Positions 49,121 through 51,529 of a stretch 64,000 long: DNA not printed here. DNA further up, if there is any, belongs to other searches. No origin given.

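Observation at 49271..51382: Unusual fusion of a GT2 glycosyltransferase to a WcaJ-type N-terminal (TM plus CoA-binding-like) module that lacks the phosphotransferase catalytic domain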

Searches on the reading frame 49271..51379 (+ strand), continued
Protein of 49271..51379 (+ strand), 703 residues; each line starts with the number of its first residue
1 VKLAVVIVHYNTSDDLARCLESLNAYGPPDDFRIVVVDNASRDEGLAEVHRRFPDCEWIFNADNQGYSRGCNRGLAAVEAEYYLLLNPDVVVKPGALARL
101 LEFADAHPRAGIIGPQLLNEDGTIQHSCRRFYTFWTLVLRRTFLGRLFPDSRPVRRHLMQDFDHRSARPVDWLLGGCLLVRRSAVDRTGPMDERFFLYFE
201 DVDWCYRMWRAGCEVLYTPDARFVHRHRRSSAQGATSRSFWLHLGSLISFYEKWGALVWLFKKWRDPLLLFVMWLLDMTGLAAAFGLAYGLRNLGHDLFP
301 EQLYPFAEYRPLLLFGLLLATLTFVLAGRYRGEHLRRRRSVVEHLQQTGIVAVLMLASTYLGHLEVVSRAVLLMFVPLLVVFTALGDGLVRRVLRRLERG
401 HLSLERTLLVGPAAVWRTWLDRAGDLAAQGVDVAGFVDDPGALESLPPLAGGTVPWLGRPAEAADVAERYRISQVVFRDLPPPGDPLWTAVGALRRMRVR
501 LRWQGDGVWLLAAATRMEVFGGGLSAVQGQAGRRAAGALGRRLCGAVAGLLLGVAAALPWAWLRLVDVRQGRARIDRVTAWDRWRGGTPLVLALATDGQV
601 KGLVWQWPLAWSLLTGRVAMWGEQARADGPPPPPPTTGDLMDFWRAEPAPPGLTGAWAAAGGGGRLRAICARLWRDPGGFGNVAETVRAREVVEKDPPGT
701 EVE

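Call 49: fold_search(model_id=the predicted structure, library=pdb)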
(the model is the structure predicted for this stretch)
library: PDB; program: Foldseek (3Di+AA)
matches with E <= 10: 1150; with E <= 0.001: 340
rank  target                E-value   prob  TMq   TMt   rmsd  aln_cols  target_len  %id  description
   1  6egs_A                4.5e-12  1.00  0.26  0.38   7.3       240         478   20  Crystal structure of the GalNAc-T2 F104S mutant in complex with UDP-GalNAc (released 2018-04-11)
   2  8ujf_A                6.2e-12  1.00  0.27  0.36   5.5       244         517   21  X-ray crystal structure of Toxoplasma gondii GalNAc-T3 in complex with UDP-GalNAc, Mn2+, and Muc5AC-3,13 (released 2024-05-15)
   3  6egs_B                9.5e-12  1.00  0.26  0.38   7.7       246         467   19  Crystal structure of the GalNAc-T2 F104S mutant in complex with UDP-GalNAc (released 2018-04-11)
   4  6e7i_A                1.1e-11  1.00  0.26  0.37   6.9       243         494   18  Human ppGalNAcT2 I253A/L310A Mutant with EA2 and UDP (released 2020-01-29)
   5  2ffv_A                1.5e-11  1.00  0.26  0.37   7.4       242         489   20  Human ppGalNAcT-2 complexed with manganese and UDP (released 2006-01-31)
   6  2ffu_A                1.7e-11  1.00  0.26  0.37   6.9       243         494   18  Crystal Structure of Human ppGalNAcT-2 complexed with UDP and EA2 (released 2006-01-31)
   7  8ujg_A                1.8e-11  1.00  0.27  0.36   6.0       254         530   20  X-ray crystal structure of Toxoplasma gondii GalNAc-T3 in complex with UDP-GalNAc, Mn2+, and the mono-glycopeptide Srs (released 2024-05-15)
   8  8uje                  2.1e-11  1.00  0.27  0.35   5.4       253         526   20  X-ray crystal structure of Toxoplasma gondii GalNAc-T3 in complex with UDP-GalNAc, Mn2+, and Muc5AC-3,13 (released 2024-05-15)
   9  4d0z_F                2.1e-11  1.00  0.26  0.37   7.0       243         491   18  GalNAc-T2 crystal soaked with UDP-5SGalNAc, mEA2 and manganese (Higher resolution dataset) (released 2014-05-28)
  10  4d0z_C                2.1e-11  1.00  0.26  0.38   7.1       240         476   20  GalNAc-T2 crystal soaked with UDP-5SGalNAc, mEA2 and manganese (Higher resolution dataset) (released 2014-05-28)
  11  6nqt_E                2.2e-11  1.00  0.26  0.37   7.0       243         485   18  GalNac-T2 soaked with UDP-sugar (released 2020-01-29)
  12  4d11_D                3.8e-11  1.00  0.27  0.38   5.2       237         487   19  GalNAc-T2 crystal soaked with UDP-5SGalNAc, mEA2 peptide and manganese (Lower resolution dataset) (released 2014-05-28)
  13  8ui1                  3.8e-11  1.00  0.27  0.36   5.5       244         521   19  X-ray crystal structure of Toxoplasma gondii GalNAc-T3 at pH 7.3 (released 2024-05-15)
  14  8uhz                  4.0e-11  1.00  0.27  0.36   5.6       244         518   20  X-ray crystal structure of Toxoplasma gondii GalNAc-T3 in complex with Mn2+ (released 2024-05-15)
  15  8ujg_B                4.3e-11  1.00  0.27  0.35   5.7       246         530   20  X-ray crystal structure of Toxoplasma gondii GalNAc-T3 in complex with UDP-GalNAc, Mn2+, and the mono-glycopeptide Srs (released 2024-05-15)
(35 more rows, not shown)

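Call 53: find_homologous_proteins(query=L051:10781-12172:+, max_evalue=0.00001)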
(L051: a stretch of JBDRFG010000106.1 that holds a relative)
Query L051:10781-12172:+ (464 aa): 222 proteins with E <= 0.00001 among 8000 candidates; the best 120 are listed.
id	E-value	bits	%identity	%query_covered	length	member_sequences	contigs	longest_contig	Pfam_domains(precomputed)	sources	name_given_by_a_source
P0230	3.5e-294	993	100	100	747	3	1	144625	PF13632.13,PF13727.13,PF13506.14,PF13641.13,PF02397.23,PF00535.33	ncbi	ncbi:MAG: sugar transferase [Candidatus Eisenbacteria bacterium]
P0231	7.9e-243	824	85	97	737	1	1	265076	PF13632.13,PF13727.13,PF13506.14,PF13641.13,PF02397.23,PF00535.33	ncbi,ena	-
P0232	1.8e-235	800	82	96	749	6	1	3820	PF13632.13,PF13727.13,PF13506.14,PF13641.13,PF02397.23,PF00535.33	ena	-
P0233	1.3e-226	770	80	96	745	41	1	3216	PF13727.13,PF13506.14,PF13641.13,PF02397.23,PF00535.33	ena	-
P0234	1.6e-225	767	79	97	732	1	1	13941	PF13632.13,PF13727.13,PF13506.14,PF13641.13,PF02397.23,PF00535.33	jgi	jgi:GT2 family glycosyltransferase/lipopolysaccharide/colanic/teichoic acid biosynthesis glycosyltra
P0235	8.0e-225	765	79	97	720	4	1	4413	PF13632.13,PF13727.13,PF13506.14,PF13641.13,PF02397.23,PF00535.33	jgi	-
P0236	4.9e-223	759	80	95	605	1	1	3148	PF13727.13,PF13641.13,PF02397.23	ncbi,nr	ncbi:MAG: sugar transferase, partial [Candidatus Eisenbacteria bacterium]|nr:sugar transferase [Cand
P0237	1.4e-222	757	79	95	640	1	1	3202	PF13632.13,PF13727.13,PF13641.13,PF02397.23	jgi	jgi:GT2 family glycosyltransferase/lipopolysaccharide/colanic/teichoic acid biosynthesis glycosyltra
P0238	1.4e-221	754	76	100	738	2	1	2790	PF13632.13,PF13727.13,PF13506.14,PF13641.13,PF02397.23,PF00535.33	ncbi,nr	ncbi:MAG: glycosyltransferase [Candidatus Eisenbacteria sp.]|nr:glycosyltransferase [Candidatus Eise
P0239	1.2e-220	751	75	100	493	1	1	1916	PF13727.13,PF02397.23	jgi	jgi:lipopolysaccharide/colanic/teichoic acid biosynthesis glycosyltransferase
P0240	1.1e-211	721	73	100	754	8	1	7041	PF13632.13,PF13727.13,PF13641.13,PF02397.23,PF00535.33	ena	-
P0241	8.8e-206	702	72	95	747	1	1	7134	PF13632.13,PF13727.13,PF13506.14,PF13641.13,PF02397.23,PF00535.33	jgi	jgi:GT2 family glycosyltransferase/lipopolysaccharide/colanic/teichoic acid biosynthesis glycosyltra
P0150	2.4e-203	694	73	95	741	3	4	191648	PF13632.13,PF13727.13,PF13506.14,PF13641.13,PF02397.23,PF00535.33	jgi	-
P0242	1.8e-199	681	71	95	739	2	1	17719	PF13727.13,PF13641.13,PF02397.23,PF00535.33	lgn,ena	-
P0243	7.1e-194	663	69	98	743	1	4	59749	PF13632.13,PF13727.13,PF13641.13,PF02397.23,PF00535.33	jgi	jgi:GT2 family glycosyltransferase/lipopolysaccharide/colanic/teichoic acid biosynthesis glycosyltra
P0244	1.9e-188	645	68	95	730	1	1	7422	PF13632.13,PF13727.13,PF13506.14,PF13641.13,PF02397.23,PF00535.33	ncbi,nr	ncbi:MAG: glycosyltransferase [Candidatus Eisenbacteria bacterium]|nr:glycosyltransferase [Candidatu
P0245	1.5e-186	638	67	96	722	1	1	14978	PF13632.13,PF13727.13,PF13506.14,PF13641.13,PF02397.23,PF00535.33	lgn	-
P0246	7.8e-177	606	64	96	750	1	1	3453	PF13632.13,PF13727.13,PF13641.13,PF02397.23,PF00535.33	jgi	jgi:GT2 family glycosyltransferase/lipopolysaccharide/colanic/teichoic acid biosynthesis glycosyltra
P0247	4.4e-173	594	78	77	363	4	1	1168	PF13727.13,PF02397.23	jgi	jgi:lipopolysaccharide/colanic/teichoic acid biosynthesis glycosyltransferase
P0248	1.7e-166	572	64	94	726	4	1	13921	PF13632.13,PF13727.13,PF13641.13,PF02397.23,PF00535.33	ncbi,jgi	-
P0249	3.0e-165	568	62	95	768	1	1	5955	PF13632.13,PF13727.13,PF13641.13,PF02397.23,PF00535.33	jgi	jgi:GT2 family glycosyltransferase/lipopolysaccharide/colanic/teichoic acid biosynthesis glycosyltra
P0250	6.7e-163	561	61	94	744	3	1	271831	PF13632.13,PF13727.13,PF13641.13,PF02397.23,PF00535.33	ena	-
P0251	2.8e-162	559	60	95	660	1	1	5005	PF13727.13,PF13641.13,PF02397.23,PF00535.33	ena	-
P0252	3.0e-161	555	61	94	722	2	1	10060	PF13632.13,PF13727.13,PF13641.13,PF02397.23,PF00535.33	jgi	-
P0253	2.7e-160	552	59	94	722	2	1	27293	PF13727.13,PF13641.13,PF02397.23,PF00535.33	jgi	jgi:GT2 family glycosyltransferase/lipopolysaccharide/colanic/teichoic acid biosynthesis glycosyltra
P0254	1.9e-158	546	59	94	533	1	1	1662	PF13727.13,PF02397.23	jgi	jgi:lipopolysaccharide/colanic/teichoic acid biosynthesis glycosyltransferase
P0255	1.7e-156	539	60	94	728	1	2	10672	PF13632.13,PF13727.13,PF13641.13,PF02397.23,PF00535.33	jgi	jgi:GT2 family glycosyltransferase/lipopolysaccharide/colanic/teichoic acid biosynthesis glycosyltra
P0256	6.1e-156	538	59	94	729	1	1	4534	PF13632.13,PF13727.13,PF13641.13,PF02397.23,PF00535.33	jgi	jgi:GT2 family glycosyltransferase/lipopolysaccharide/colanic/teichoic acid biosynthesis glycosyltra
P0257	4.7e-153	528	59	94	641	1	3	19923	PF13727.13,PF13641.13,PF02397.23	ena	-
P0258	2.3e-152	526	58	94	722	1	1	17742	PF13632.13,PF13727.13,PF13641.13,PF02397.23,PF00535.33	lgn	-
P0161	1.5e-150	520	59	91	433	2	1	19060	PF13727.13,PF02397.23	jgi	jgi:lipopolysaccharide/colanic/teichoic acid biosynthesis glycosyltransferase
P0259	4.8e-150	518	57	94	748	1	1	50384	PF13632.13,PF13727.13,PF13641.13,PF02397.23,PF00535.33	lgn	-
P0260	9.8e-150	517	55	100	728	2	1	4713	PF13632.13,PF13727.13,PF13641.13,PF02397.23,PF00535.33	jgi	-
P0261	1.9e-148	513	56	94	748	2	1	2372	PF13632.13,PF13727.13,PF13641.13,PF02397.23,PF00535.33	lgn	-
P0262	6.7e-148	511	58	94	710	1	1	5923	PF13712.13,PF13632.13,PF13727.13,PF13641.13,PF02397.23,PF00535.33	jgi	jgi:GT2 family glycosyltransferase/lipopolysaccharide/colanic/teichoic acid biosynthesis glycosyltra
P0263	6.4e-147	508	56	94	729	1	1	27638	PF13727.13,PF13641.13,PF02397.23,PF00535.33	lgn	-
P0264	1.1e-146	507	56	94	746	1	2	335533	PF13632.13,PF13727.13,PF13641.13,PF02397.23,PF00535.33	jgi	jgi:GT2 family glycosyltransferase/lipopolysaccharide/colanic/teichoic acid biosynthesis glycosyltra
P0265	1.4e-146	507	55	94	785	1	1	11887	PF13632.13,PF13727.13,PF13641.13,PF02397.23,PF00535.33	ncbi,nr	ncbi:MAG: glycosyltransferase [Candidatus Eisenbacteria bacterium]|nr:glycosyltransferase [Candidatu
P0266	2.2e-146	506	56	94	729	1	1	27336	PF13712.13,PF13632.13,PF13727.13,PF13641.13,PF02397.23,PF00535.33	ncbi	-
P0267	2.9e-146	506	58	94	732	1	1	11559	PF13632.13,PF13727.13,PF13641.13,PF02397.23,PF00535.33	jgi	jgi:N-acetylglucosaminyl-diphospho-decaprenol L-rhamnosyltransferase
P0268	4.2e-146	505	56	94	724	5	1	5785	PF13632.13,PF13727.13,PF13641.13,PF02397.23,PF00535.33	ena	-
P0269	4.6e-146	505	56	94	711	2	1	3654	PF13632.13,PF13727.13,PF13641.13,PF02397.23,PF00535.33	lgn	-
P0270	1.4e-145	503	57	95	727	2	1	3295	PF13632.13,PF13727.13,PF13641.13,PF02397.23,PF00535.33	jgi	-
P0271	1.8e-145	503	56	97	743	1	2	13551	PF13727.13,PF13641.13,PF02397.23,PF00535.33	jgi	jgi:GT2 family glycosyltransferase/lipopolysaccharide/colanic/teichoic acid biosynthesis glycosyltra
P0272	2.1e-145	503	56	94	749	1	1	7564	PF13632.13,PF13727.13,PF13641.13,PF02397.23,PF00535.33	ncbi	-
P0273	2.9e-145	502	58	94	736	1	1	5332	PF13632.13,PF13727.13,PF13641.13,PF02397.23,PF00535.33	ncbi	-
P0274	3.7e-145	502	55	94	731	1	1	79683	PF13632.13,PF13727.13,PF13641.13,PF02397.23,PF00535.33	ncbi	-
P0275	1.8e-144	500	57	94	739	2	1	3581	PF13727.13,PF13641.13,PF02397.23,PF00535.33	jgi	jgi:GT2 family glycosyltransferase/lipopolysaccharide/colanic/teichoic acid biosynthesis glycosyltra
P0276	2.0e-144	500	57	94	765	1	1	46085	PF13727.13,PF13641.13,PF02397.23,PF00535.33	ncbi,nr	ncbi:MAG: glycosyltransferase [Candidatus Eisenbacteria bacterium]|nr:glycosyltransferase [Candidatu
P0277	9.9e-144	497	55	94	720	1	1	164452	PF13632.13,PF13727.13,PF13641.13,PF02397.23,PF00535.33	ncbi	ncbi:MAG: sugar transferase [Candidatus Eisenbacteria bacterium]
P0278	1.0e-143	497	56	94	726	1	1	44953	PF13632.13,PF13727.13,PF13641.13,PF02397.23,PF00535.33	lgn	-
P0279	1.3e-143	497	53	98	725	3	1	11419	PF13632.13,PF13727.13,PF13641.13,PF02397.23,PF00535.33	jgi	-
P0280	2.4e-143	496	57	94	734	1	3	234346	PF13632.13,PF13727.13,PF13641.13,PF02397.23,PF00535.33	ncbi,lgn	-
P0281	3.2e-143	496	56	94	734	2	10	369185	PF13632.13,PF13727.13,PF13641.13,PF02397.23,PF00535.33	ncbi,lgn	-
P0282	1.0e-142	494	54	94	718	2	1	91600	PF13712.13,PF13632.13,PF13727.13,PF13641.13,PF02397.23,PF00535.33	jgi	jgi:GT2 family glycosyltransferase/lipopolysaccharide/colanic/teichoic acid biosynthesis glycosyltra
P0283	5.0e-142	492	56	94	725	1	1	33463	PF13632.13,PF13727.13,PF13641.13,PF02397.23,PF00535.33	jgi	jgi:GT2 family glycosyltransferase/lipopolysaccharide/colanic/teichoic acid biosynthesis glycosyltra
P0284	5.9e-142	492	56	94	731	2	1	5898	PF13632.13,PF13727.13,PF13641.13,PF02397.23,PF00535.33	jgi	jgi:hypothetical protein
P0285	7.6e-142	491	52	99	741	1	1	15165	PF13632.13,PF13727.13,PF13641.13,PF02397.23,PF00535.33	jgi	jgi:hypothetical protein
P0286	2.6e-141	489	57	94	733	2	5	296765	PF13632.13,PF13727.13,PF13641.13,PF02397.23,PF00535.33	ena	-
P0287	3.1e-141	489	55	96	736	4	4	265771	PF13632.13,PF13727.13,PF13641.13,PF02397.23,PF00535.33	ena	-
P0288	5.9e-141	488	53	94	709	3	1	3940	PF13632.13,PF13727.13,PF13641.13,PF02397.23,PF00535.33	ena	-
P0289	8.2e-141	488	55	94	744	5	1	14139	PF13632.13,PF13727.13,PF13641.13,PF02397.23,PF00535.33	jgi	-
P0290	9.8e-141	488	54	94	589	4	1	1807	PF13632.13,PF13727.13,PF13641.13,PF02397.23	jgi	-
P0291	1.3e-140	487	54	94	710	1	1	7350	PF13632.13,PF13727.13,PF13641.13,PF02397.23,PF00535.33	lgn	-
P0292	6.1e-140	485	57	94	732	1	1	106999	PF13632.13,PF13727.13,PF13641.13,PF02397.23,PF00535.33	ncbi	-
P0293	1.8e-139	483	54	94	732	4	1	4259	PF13632.13,PF13727.13,PF13641.13,PF02397.23,PF00535.33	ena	-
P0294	5.7e-139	482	56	94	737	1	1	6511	PF13632.13,PF13727.13,PF13641.13,PF02397.23,PF00535.33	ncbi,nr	ncbi:sugar transferase [bacterium]|nr:sugar transferase [bacterium]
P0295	7.5e-139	481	57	94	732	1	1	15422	PF13632.13,PF13727.13,PF13641.13,PF02397.23,PF00535.33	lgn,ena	-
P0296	1.3e-138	480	54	94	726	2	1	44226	PF13632.13,PF13727.13,PF13641.13,PF02397.23,PF00535.33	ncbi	-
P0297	3.3e-137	476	55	94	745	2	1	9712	PF13632.13,PF13727.13,PF13641.13,PF02397.23,PF00535.33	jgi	-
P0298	3.6e-137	476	53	94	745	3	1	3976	PF13727.13,PF13641.13,PF02397.23,PF00535.33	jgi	jgi:GT2 family glycosyltransferase/lipopolysaccharide/colanic/teichoic acid biosynthesis glycosyltra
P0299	1.0e-136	474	57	87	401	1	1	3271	PF13727.13,PF02397.23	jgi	jgi:lipopolysaccharide/colanic/teichoic acid biosynthesis glycosyltransferase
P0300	1.8e-132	460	51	97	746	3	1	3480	PF13632.13,PF13727.13,PF13641.13,PF02397.23,PF00535.33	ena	-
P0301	3.5e-129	449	61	74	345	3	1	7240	PF13727.13,PF02397.23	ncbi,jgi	-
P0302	6.2e-122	426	49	96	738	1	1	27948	PF13632.13,PF13727.13,PF13641.13,PF02397.23,PF00535.33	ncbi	-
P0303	2.8e-76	275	54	54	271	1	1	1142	PF02397.23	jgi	jgi:lipopolysaccharide/colanic/teichoic acid biosynthesis glycosyltransferase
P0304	2.1e-69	253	50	54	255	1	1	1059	PF02397.23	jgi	jgi:lipopolysaccharide/colanic/teichoic acid biosynthesis glycosyltransferase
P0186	9.1e-65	237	39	92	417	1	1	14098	PF13727.13,PF02397.23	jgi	jgi:hypothetical protein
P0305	4.1e-53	199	34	94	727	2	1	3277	PF13632.13,PF13727.13,PF13641.13,PF02397.23,PF00535.33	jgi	jgi:GT2 family glycosyltransferase/lipopolysaccharide/colanic/teichoic acid biosynthesis glycosyltra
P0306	5.1e-47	179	29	94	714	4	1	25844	PF13632.13,PF13727.13,PF10111.15,PF13641.13,PF02397.23,PF00535.33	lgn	-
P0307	6.4e-44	169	31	91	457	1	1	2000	PF13727.13,PF02397.23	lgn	-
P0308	3.0e-43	166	29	92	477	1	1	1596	PF13727.13,PF02397.23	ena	-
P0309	2.3e-36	144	31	91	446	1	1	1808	PF13727.13,PF02397.23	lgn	-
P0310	2.1e-32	131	75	20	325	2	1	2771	PF13632.13,PF13641.13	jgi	jgi:GT2 family glycosyltransferase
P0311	4.2e-32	130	26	92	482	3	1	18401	PF13727.13,PF02397.23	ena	-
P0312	1.1e-30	125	30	93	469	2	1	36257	PF13727.13,PF02397.23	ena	-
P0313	2.8e-30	124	26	93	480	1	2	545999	PF13727.13,PF02397.23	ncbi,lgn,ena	ncbi:MAG: sugar transferase [Patescibacteria group bacterium]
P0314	3.0e-30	124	25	91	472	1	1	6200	PF13727.13,PF02397.23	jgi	jgi:exopolysaccharide biosynthesis polyprenyl glycosylphosphotransferase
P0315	6.2e-30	122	30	80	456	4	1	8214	PF13727.13,PF02397.23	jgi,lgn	jgi:exopolysaccharide biosynthesis polyprenyl glycosylphosphotransferase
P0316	1.8e-29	121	26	91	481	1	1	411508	PF13727.13,PF02397.23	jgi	jgi:exopolysaccharide biosynthesis polyprenyl glycosylphosphotransferase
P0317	1.5e-28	118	26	92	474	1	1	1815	PF13727.13,PF02397.23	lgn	-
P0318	1.8e-28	118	25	92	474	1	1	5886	PF13727.13,PF02397.23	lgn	-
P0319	5.9e-28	116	26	92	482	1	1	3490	PF13727.13,PF02397.23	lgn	-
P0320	8.8e-28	115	28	93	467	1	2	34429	PF13727.13,PF02397.23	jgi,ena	-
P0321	1.8e-27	114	27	91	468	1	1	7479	PF13727.13,PF02397.23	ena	-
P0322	1.2e-25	108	28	70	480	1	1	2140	PF13727.13,PF02397.23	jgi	jgi:exopolysaccharide biosynthesis polyprenyl glycosylphosphotransferase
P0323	1.3e-25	108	24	92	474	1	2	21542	PF13727.13,PF02397.23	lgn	-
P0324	1.7e-25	108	26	93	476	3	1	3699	PF13727.13,PF02397.23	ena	-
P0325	1.0e-24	105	27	83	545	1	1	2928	PF13727.13,PF02397.23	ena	-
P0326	5.3e-24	103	24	91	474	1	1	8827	PF13727.13,PF02397.23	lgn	-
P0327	9.6e-23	99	28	67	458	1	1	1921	PF02397.23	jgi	jgi:exopolysaccharide biosynthesis polyprenyl glycosylphosphotransferase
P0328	9.8e-23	99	27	80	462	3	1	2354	PF02397.23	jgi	-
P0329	2.4e-22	97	26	81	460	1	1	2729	PF02397.23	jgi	jgi:exopolysaccharide biosynthesis polyprenyl glycosylphosphotransferase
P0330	3.9e-22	97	26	80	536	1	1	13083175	PF13727.13,PF02397.23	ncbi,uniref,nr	ncbi:sugar transferase [Dactylosporangium sp. AC04546]|uniref:sugar transferase n=1 Tax=Dactylospora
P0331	4.0e-22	97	25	75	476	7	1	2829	PF13727.13,PF02397.23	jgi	jgi:exopolysaccharide biosynthesis polyprenyl glycosylphosphotransferase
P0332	4.3e-22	97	25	82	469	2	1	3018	PF13727.13,PF02397.23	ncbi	-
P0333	9.0e-22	96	27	92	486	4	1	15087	PF13727.13,PF02397.23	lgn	-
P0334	1.9e-21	95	30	70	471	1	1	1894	PF13727.13,PF02397.23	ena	-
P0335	3.6e-21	94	26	84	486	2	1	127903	PF13727.13,PF02397.23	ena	-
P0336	4.3e-19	87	27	92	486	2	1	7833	PF13727.13,PF02397.23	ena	-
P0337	2.2e-18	84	26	91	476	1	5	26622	PF13727.13,PF02397.23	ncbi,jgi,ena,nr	ncbi:MAG: hypothetical protein DMF54_05215 [Acidobacteria bacterium]|nr:MAG: hypothetical protein DM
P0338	3.1e-18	84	27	63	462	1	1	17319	PF02397.23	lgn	-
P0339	3.3e-18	84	27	62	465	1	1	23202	PF13727.13,PF02397.23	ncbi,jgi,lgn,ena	-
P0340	4.9e-18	83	25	93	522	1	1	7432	PF13727.13,PF02397.23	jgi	jgi:exopolysaccharide biosynthesis polyprenyl glycosylphosphotransferase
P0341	7.7e-18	83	27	67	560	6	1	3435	PF13727.13,PF02397.23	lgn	-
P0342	8.1e-18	83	27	62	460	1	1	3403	PF02397.23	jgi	jgi:exopolysaccharide biosynthesis polyprenyl glycosylphosphotransferase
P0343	2.8e-17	81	26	67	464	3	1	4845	PF02397.23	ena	-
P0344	5.8e-17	80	29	80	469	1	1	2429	PF13727.13,PF02397.23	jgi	jgi:exopolysaccharide biosynthesis polyprenyl glycosylphosphotransferase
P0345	1.3e-16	79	26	63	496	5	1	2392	PF02397.23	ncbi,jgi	-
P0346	1.7e-16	78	28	61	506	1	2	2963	PF13727.13,PF02397.23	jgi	jgi:exopolysaccharide biosynthesis polyprenyl glycosylphosphotransferase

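Call 70: find_encoding_contigs(protein=P0001, flank=1000, max_places=2)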
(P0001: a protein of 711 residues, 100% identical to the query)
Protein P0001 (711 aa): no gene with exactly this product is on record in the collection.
